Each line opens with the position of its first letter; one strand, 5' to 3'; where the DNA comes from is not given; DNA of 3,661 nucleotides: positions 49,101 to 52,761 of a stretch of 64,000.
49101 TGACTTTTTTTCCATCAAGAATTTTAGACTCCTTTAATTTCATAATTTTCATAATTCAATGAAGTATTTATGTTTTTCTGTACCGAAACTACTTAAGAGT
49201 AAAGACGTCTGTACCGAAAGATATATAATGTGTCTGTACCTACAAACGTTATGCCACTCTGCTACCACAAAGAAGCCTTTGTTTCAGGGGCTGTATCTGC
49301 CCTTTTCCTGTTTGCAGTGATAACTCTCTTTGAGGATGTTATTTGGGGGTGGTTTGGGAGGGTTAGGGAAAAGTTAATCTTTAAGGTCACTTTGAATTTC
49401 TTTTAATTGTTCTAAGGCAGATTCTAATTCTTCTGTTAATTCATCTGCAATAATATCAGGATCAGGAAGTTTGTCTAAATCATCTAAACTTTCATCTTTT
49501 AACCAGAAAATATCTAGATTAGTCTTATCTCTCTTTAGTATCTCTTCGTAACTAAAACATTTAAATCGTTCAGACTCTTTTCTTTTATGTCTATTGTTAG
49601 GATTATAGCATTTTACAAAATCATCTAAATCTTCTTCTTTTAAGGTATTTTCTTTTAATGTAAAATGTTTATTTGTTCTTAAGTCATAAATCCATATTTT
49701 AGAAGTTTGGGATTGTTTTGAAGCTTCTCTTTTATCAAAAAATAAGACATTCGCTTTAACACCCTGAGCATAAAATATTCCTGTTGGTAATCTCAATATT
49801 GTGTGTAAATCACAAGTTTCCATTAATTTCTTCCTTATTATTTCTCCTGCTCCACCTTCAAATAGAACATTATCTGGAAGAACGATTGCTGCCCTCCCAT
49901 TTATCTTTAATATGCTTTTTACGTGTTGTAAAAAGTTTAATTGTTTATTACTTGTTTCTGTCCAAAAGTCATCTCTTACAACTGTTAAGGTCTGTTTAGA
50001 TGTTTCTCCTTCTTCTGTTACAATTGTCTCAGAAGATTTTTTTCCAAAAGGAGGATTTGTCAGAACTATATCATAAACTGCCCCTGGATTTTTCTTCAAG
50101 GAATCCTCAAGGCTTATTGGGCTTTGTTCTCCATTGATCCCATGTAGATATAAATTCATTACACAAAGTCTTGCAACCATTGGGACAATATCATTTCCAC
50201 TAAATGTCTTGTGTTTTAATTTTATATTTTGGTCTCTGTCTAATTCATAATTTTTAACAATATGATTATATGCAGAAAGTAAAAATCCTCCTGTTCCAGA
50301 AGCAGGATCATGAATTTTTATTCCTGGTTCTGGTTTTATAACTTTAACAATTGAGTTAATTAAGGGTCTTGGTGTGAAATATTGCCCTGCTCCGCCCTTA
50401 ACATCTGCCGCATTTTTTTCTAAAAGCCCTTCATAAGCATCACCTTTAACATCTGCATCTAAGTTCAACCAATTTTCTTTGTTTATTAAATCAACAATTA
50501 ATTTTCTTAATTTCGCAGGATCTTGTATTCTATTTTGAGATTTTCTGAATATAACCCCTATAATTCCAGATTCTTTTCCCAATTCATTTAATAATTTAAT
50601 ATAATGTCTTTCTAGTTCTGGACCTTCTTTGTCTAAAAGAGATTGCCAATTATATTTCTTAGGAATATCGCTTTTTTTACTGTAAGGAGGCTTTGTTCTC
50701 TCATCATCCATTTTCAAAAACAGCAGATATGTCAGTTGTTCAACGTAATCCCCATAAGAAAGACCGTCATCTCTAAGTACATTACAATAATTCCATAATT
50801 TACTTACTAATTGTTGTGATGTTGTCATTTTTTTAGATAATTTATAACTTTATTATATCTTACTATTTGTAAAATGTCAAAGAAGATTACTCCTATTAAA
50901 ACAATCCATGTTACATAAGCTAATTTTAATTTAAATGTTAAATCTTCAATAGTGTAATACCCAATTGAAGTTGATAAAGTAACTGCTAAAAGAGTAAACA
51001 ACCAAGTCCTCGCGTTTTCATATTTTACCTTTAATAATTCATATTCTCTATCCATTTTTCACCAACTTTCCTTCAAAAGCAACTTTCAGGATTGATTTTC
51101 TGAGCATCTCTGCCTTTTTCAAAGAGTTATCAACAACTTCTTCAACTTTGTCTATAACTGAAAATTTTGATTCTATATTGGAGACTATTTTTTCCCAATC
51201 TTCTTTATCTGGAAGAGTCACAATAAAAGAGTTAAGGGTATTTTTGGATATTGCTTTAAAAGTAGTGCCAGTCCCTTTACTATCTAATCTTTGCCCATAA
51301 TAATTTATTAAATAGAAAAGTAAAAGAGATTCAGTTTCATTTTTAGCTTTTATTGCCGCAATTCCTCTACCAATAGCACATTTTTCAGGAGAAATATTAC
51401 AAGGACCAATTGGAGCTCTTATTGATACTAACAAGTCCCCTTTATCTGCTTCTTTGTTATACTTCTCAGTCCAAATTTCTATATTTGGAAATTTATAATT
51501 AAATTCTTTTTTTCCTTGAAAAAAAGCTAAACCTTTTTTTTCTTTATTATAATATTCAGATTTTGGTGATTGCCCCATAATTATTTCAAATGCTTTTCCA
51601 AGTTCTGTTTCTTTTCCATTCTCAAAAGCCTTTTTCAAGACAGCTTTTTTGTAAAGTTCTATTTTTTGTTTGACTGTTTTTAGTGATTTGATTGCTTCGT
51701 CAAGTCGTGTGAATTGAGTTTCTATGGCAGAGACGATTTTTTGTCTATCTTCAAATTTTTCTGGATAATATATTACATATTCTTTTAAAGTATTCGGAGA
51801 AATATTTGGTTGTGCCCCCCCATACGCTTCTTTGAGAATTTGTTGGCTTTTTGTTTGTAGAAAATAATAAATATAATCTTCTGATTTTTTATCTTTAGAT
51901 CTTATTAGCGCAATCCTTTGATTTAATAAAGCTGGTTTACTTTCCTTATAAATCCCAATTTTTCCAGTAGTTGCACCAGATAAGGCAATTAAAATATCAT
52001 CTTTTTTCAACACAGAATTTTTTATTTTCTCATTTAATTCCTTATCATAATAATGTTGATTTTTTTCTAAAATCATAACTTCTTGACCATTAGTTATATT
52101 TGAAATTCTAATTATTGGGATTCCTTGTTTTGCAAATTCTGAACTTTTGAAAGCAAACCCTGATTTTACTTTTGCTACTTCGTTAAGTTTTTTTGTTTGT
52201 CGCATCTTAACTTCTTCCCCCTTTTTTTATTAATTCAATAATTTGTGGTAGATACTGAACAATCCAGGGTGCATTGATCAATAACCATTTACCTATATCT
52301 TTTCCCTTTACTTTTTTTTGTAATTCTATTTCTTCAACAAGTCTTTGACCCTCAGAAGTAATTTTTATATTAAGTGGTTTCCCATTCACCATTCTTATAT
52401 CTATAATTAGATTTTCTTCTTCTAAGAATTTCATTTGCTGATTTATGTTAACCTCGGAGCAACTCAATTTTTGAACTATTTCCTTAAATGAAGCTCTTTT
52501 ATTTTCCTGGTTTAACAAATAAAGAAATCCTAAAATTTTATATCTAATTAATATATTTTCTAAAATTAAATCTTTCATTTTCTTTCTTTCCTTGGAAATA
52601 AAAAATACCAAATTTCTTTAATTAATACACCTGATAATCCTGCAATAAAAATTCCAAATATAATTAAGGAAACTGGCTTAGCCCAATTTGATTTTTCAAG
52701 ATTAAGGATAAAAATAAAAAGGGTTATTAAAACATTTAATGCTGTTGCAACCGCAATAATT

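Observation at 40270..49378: G-rich 40-bp direct repeats bound a 9-kb block (recQ to metalloprotease)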

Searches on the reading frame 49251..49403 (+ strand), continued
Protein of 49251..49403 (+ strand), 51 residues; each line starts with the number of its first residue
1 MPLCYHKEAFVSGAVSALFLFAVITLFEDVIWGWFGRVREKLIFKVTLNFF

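Call 77: find_encoding_contigs(protein=P0015, flank=6000, max_places=3)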
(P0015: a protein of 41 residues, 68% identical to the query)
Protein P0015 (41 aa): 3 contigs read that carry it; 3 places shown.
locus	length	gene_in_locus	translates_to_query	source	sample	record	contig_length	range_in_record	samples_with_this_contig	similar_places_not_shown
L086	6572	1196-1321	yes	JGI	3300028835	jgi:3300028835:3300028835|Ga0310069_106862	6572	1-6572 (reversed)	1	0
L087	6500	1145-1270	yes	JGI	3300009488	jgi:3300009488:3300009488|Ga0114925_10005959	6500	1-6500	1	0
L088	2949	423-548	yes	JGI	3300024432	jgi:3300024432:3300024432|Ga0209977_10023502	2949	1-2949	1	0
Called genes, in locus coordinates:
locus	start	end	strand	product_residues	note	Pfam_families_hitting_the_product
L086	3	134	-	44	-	?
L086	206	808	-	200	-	PF13470:PIN_3 (faint)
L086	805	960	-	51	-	-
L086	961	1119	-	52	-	-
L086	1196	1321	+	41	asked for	-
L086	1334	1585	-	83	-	-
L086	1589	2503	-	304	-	PF12705:PDDEXK_1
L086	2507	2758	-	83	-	-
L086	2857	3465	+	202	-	PF22662:Csa3_N (weak), PF19810:HFX_2341_N, PF23400:CARF_Card1 (weak), PF09651:Cas_APE2256 (weak)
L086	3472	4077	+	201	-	PF03602:Cons_hypoth95 (weak)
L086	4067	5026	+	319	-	PF01555:N6_N4_Mtase, PF11599:AviRa, PF03602:Cons_hypoth95 (faint), PF01170:UPF0020, PF02086:MethyltransfD12 (weak), PF01555:N6_N4_Mtase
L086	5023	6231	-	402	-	-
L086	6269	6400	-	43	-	PF07295:DUF1451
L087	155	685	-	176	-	-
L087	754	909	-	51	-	-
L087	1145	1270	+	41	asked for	-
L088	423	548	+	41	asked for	-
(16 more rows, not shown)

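Call 84: search_protein_families(library=phrogs, proteins=[window:49251-49403:+], max_evalue=0.001)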
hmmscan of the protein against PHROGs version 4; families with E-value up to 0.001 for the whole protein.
seq(51 aa): 0 families

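Call 90: predict_structure(alignment_id=A2)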
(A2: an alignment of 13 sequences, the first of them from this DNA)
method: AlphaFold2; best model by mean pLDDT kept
length: 51 residues; sequences in the alignment: 13
mean_pLDDT: 83.2   pTM: 0.45
mean pLDDT of the five models: 83.2, 83.0, 81.3, 80.3, 77.2
residues with pLDDT >= 90: 24; 70-90: 14; 50-70: 12; < 50: 1
segments of 3 or more residues with pLDDT < 50: none
pLDDT, mean of each block of 10 residues (from residue 1): 72 96 95 89 68 49
secondary structure, 60 per line:
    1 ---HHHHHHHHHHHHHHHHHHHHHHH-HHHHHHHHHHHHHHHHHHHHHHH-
elements in order: H4-26 H28-50

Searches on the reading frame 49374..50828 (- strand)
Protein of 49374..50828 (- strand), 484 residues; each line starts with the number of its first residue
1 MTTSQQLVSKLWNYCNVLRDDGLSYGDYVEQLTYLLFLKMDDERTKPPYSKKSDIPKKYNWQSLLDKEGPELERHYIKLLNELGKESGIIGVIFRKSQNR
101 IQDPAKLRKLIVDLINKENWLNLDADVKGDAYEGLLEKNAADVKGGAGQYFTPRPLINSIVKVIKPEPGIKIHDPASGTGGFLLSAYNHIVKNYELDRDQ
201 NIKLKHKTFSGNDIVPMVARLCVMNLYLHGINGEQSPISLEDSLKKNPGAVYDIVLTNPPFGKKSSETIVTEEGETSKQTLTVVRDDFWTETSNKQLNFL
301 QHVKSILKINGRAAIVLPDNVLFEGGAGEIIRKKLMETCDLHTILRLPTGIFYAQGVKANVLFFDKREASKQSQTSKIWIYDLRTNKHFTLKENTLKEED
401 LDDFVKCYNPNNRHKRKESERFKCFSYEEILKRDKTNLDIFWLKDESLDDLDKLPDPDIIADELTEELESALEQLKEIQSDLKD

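Call 13: search_protein_families(library=pfam, proteins=[window:49374-50828:-], max_evalue=0.01)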
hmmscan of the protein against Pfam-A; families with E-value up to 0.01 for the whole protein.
window:49374-50828:- (484 aa): 5 families
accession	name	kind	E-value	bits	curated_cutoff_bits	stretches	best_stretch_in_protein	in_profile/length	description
PF02384.22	N6_Mtase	-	1.9e-71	241.4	20.4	1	125-435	3-295/311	N-6 DNA Methylase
PF12161.14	HsdM_N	-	6.3e-13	50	24.5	1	7-112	1-133/135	HsdM N-terminal domain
PF07669.17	Eco57I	-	2e-07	31.7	25.3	1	248-347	71-165/171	Eco57I restriction-modification methylase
PF01170.24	UPF0020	-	1.2e-05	25.5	22.3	1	159-266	19-136/197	RMKL-like, methyltransferase domain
PF20473.4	MmeI_Mtase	-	0.009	15.6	27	0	169-220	20-76/259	MmeI, DNA-methyltransferase domain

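Call 14: find_encoding_contigs(protein=window:49374-50828:-, flank=10000, max_places=10)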
Protein window:49374-50828:- (484 aa): 9 contigs read that carry it; 5 places shown.
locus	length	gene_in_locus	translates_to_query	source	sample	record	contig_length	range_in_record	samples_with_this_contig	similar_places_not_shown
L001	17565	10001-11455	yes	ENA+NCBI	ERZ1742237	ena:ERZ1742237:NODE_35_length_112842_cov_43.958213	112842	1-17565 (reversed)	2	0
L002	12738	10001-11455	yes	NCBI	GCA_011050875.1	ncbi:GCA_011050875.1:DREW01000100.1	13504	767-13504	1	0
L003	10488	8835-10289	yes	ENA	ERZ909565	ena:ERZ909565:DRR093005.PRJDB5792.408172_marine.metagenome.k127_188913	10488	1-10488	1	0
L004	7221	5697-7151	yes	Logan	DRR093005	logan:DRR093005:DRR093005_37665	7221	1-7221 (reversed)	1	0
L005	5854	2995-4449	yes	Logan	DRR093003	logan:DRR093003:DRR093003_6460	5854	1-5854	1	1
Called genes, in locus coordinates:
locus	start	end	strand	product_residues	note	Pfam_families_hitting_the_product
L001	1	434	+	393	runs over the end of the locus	PF12705:PDDEXK_1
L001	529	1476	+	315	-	PF02661:Fic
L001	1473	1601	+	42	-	-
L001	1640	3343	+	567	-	PF03235:GmrSD_N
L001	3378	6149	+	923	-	PF04313:HSDR_N (weak), PF00270:DEAD, PF04851:ResIII, PF18766:SWI2_SNF2, PF00271:Helicase_C (weak), PF08463:EcoEI_R_C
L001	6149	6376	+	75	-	-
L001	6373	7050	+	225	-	-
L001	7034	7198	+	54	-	-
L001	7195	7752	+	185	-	PF01850:PIN (weak)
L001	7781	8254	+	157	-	-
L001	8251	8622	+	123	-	PF13601:HTH_34 (weak)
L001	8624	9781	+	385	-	PF01420:Methylase_S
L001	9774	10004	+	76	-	-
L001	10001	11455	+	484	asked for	PF12161:HsdM_N, PF02384:N6_Mtase, PF01170:UPF0020 (faint), PF07669:Eco57I (weak)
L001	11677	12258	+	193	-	PF01435:Peptidase_M48 (weak)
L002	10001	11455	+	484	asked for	PF12161:HsdM_N, PF02384:N6_Mtase, PF01170:UPF0020 (faint), PF07669:Eco57I (weak)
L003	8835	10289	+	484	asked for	PF12161:HsdM_N, PF02384:N6_Mtase, PF01170:UPF0020 (faint), PF07669:Eco57I (weak)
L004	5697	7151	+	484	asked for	PF12161:HsdM_N, PF02384:N6_Mtase, PF01170:UPF0020 (faint), PF07669:Eco57I (weak)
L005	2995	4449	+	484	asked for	PF12161:HsdM_N, PF02384:N6_Mtase, PF01170:UPF0020 (faint), PF07669:Eco57I (weak)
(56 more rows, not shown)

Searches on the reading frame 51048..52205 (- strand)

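Call 13: search_protein_families(library=pfam, proteins=[window:51048-52205:-], max_evalue=0.01)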
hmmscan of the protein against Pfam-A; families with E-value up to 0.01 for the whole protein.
window:51048-52205:- (385 aa): 1 family
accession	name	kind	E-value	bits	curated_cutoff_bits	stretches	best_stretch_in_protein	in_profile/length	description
PF01420.25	Methylase_S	-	3.2e-32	112.5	22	2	3-183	5-167/168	Type I restriction modification DNA specificity domain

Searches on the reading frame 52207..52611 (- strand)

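Call 13: search_protein_families(library=pfam, proteins=[window:52207-52611:-], max_evalue=0.01)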
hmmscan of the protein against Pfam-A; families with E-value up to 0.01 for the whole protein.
window:52207-52611:- (134 aa): 4 families
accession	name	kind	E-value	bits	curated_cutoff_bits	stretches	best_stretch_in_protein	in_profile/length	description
PF13601.12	HTH_34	-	2.2e-06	28.2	27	1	30-92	6-69/80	Winged helix DNA-binding domain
PF08279.18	HTH_11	-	0.00011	22.5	25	1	30-72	6-46/55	HTH domain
PF13412.12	HTH_24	-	0.0079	16.2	21.9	0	35-69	13-47/48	Winged helix-turn-helix DNA-binding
PF15802.11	DCAF17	-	0.0089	15.2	27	1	41-99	208-264/474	DDB1- and CUL4-associated factor 17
